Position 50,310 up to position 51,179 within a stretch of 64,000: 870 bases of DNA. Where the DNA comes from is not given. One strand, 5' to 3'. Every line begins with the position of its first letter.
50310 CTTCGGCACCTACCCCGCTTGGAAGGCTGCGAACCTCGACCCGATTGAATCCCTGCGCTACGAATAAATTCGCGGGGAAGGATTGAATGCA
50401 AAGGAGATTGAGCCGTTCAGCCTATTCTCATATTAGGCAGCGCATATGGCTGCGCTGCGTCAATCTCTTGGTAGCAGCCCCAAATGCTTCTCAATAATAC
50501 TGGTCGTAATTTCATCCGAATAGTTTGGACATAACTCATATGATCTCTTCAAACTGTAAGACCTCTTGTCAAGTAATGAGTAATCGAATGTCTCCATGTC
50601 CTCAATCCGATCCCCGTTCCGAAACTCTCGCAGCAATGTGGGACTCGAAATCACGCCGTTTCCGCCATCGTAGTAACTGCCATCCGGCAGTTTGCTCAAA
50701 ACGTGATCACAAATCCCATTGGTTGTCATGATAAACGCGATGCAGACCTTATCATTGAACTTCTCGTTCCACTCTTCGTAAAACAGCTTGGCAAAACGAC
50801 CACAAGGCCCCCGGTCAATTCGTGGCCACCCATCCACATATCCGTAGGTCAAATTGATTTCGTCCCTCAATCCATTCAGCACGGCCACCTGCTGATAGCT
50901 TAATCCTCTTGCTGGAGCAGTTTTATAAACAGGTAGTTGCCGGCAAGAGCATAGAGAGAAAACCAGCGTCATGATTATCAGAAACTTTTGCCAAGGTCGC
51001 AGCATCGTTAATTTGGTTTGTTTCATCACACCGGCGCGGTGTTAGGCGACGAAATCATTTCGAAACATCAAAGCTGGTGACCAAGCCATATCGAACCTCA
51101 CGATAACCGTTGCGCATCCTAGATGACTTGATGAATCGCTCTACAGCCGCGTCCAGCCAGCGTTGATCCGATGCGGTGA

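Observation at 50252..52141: Cassette locus 2: same platform (FtsX 3' relic, right element, ORFs, left element, leader) but different cargo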

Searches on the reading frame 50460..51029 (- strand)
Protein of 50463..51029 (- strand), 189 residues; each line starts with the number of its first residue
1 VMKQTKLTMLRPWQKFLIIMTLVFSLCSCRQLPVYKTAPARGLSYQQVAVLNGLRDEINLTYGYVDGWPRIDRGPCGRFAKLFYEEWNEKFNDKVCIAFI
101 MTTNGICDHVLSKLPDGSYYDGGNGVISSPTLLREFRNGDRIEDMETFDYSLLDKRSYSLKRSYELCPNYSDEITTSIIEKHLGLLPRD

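Call 13: search_protein_families(library=pfam, proteins=[window:50463-51029:-], max_evalue=0.1)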
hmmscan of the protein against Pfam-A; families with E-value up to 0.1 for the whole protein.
window:50463-51029:- (189 aa): 0 families

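Call 30: search_protein_families(library=padloc, proteins=[window:50463-51029:-], max_evalue=0.01)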
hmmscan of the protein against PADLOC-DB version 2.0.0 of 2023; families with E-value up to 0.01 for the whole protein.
window:50463-51029:- (189 aa): 0 families

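Call 52: find_homologous_proteins(query=window:50460-51026:-, max_evalue=0.001)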
Query window:50460-51026:- (188 aa): 231 proteins with E <= 0.001 among 260 candidates; the best 120 are listed.
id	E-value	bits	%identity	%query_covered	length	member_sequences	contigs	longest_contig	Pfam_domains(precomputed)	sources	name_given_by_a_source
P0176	7.7e-99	347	81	100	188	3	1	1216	-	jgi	-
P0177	1.5e-91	323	99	74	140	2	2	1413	-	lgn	-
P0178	2.7e-90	319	73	100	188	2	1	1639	-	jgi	jgi:hypothetical protein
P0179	4.2e-87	309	73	100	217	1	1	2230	-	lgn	-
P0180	8.8e-87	308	73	99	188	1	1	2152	-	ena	-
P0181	4.8e-86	305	72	100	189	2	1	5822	-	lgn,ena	-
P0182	1.7e-83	297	72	95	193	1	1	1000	-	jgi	-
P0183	5.3e-83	295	69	100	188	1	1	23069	-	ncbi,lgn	-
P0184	4.3e-82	292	71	100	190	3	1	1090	-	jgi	-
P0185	1.4e-81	291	72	95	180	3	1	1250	-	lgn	-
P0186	1.5e-81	291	77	89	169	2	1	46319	-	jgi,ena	-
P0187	7.1e-81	288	69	100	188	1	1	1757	-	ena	-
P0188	7.5e-81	288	73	91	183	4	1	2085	-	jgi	jgi:hypothetical protein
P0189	1.3e-80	288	67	100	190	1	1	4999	-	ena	-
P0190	4.1e-79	283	68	100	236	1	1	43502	-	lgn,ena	-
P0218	2.9e-62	228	58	97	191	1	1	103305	-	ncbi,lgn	-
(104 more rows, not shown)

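Call 55: find_encoding_contigs(protein=P0218, flank=6000, max_places=2)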
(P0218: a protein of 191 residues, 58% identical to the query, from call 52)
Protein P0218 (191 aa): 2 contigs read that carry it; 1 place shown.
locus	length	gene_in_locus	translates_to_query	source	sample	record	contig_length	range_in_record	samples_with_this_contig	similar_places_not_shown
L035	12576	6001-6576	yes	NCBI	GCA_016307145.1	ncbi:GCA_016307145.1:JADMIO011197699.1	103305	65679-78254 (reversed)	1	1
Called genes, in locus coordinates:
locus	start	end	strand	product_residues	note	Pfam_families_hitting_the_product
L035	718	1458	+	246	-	-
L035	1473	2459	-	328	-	PF01068:DNA_ligase_A_M, PF04679:DNA_ligase_A_C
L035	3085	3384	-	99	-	-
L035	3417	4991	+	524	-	PF00989:PAS, PF08448:PAS_4, PF13426:PAS_9, PF08447:PAS_3, PF00989:PAS, PF08448:PAS_4, PF13426:PAS_9, PF08447:PAS_3, +7 more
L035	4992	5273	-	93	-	-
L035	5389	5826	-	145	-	PF00072:Response_reg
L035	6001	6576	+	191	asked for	-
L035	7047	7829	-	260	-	PF01381:HTH_3, PF12844:HTH_19 (weak), PF13560:HTH_31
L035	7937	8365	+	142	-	PF00072:Response_reg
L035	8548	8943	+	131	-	PF00072:Response_reg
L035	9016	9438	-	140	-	PF00072:Response_reg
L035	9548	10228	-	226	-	PF00072:Response_reg, PF00196:GerE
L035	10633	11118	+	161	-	PF00072:Response_reg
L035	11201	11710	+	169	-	PF00072:Response_reg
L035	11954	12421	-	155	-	PF00072:Response_reg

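Call 71: predict_structure(alignment_id=A5)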
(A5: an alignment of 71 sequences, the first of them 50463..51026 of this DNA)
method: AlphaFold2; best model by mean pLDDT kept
length: 188 residues; sequences in the alignment: 71
mean_pLDDT: 88.3   pTM: 0.77
mean pLDDT of the five models: 88.3, 88.2, 88.1, 88.1, 85.9
residues with pLDDT >= 90: 145; 70-90: 4; 50-70: 28; < 50: 11
segments of 3 or more residues with pLDDT < 50: 1-3, 29-35
pLDDT, mean of each block of 10 residues (from residue 1): 53 62 53 54 96 99 97 97 98 98 97 97 96 96 98 97 96 99 96
secondary structure, 60 per line:
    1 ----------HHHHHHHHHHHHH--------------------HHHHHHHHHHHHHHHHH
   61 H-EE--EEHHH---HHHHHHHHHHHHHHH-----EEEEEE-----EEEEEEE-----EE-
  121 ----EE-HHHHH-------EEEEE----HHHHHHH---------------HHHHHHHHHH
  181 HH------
elements in order: H11-23 H44-61 H75-89 E95-100 E106-112 H128-132 E140-144 H149-155 H171-182

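Call 75: fold_search(model_id=the predicted structure, library=pdb)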
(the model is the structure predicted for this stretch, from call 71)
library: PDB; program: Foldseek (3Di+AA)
matches with E <= 10: 319; with E <= 0.001: 0
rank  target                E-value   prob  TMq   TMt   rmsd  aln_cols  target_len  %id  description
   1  8yh9_D                5.9e-01  0.06  0.15  0.11  15.3       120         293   11  Type I-FHNH Cascade complex (released 2024-07-31)
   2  8ugb_A                9.1e-01  0.04  0.15  0.06  18.8       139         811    9  Cryo-EM structure of bovine phosphodiesterase 6 bound to udenafil (released 2024-01-17)
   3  8xku_B                9.7e-01  0.03  0.15  0.06  21.2       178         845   14  Cryo-EM structure of the Ycf2-FtsHi motor complex from Arabidopsis in ATP-bound state (released 2024-09-11)
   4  9irk_C                1.0e+00  0.05  0.20  0.10  15.0       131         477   11  Cryo-EM structure of PhyB(Y276H,1-908)-PIF6beta complex (released 2025-06-04)
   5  4x7e_A                1.3e+00  0.38  0.22  0.14   4.4        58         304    7  Crystal structure of norovirus GII.10 P domain in complex with Nano-85 (released 2014-12-31)
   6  3skb_J                1.3e+00  0.33  0.21  0.15   4.4        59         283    7  Structural characterization of a GII.4 2004 norovirus variant (TCH05) (released 2011-07-13)
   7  7zqt_B                1.3e+00  0.06  0.15  0.22   8.4        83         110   10  Helicobacter pylori adhesin BabA bound to neutralising human antibody. (released 2023-05-17)
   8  4ops_A                1.5e+00  0.28  0.22  0.14   4.9        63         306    6  Crystal structure of P domain from norovirus strain Farmington Hills 2004 in complex with HBGA type Leb (tetraglycan) (released 2014-12-17)
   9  7kii_A                1.5e+00  0.07  0.17  0.27   9.7        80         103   12  Muscovy duck circovirus Rep domain complexed with a single-stranded DNA 10-mer comprising the cleavage site and Mn2+ (released 2021-11-17)
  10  6is5_D                1.6e+00  0.33  0.20  0.13   3.6        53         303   11  P domain of GII.3-TV24 with A-tetrasaccharide complex (released 2019-11-20)
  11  6h71_A                1.6e+00  0.23  0.19  0.13   5.6        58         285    9  GI.1 human norovirus protruding domain in complex with Nano-94 (released 2018-12-19)
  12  7lu9_i                1.6e+00  0.03  0.12  0.10  11.0        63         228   16  Cryo-EM structure of DH851.3 bound to HIV-1 CH505 Env (released 2021-03-24)
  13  22xh_A                1.8e+00  0.33  0.22  0.14   3.5        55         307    7  GII.23/24/25 noroviruses recognize glycans via a conventional glycan-binding site (released 2026-02-25)
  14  3sjp                  2.0e+00  0.23  0.23  0.15   4.9        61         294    6  Structural characterization of a GII.4 2004 norovirus variant (TCH05) (released 2011-07-13)
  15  2zl6_A                2.0e+00  0.16  0.22  0.15   8.0        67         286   13  Atomic resolution structural characterization of recognition of histo-blood group antigens by Norwalk virus (released 2008-07-22)
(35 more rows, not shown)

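Call 100: find_related_loci(query=A5, collection=viral_contigs, flank=3000)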
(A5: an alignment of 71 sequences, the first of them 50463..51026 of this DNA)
Query A5 (188 aa) in viral_contigs; peptide patterns used: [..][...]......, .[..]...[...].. (x = any residue, [..] = any of these).
34 stretches matched a pattern, but none encodes a relative of the query by tblastn (E <= 1e-3).
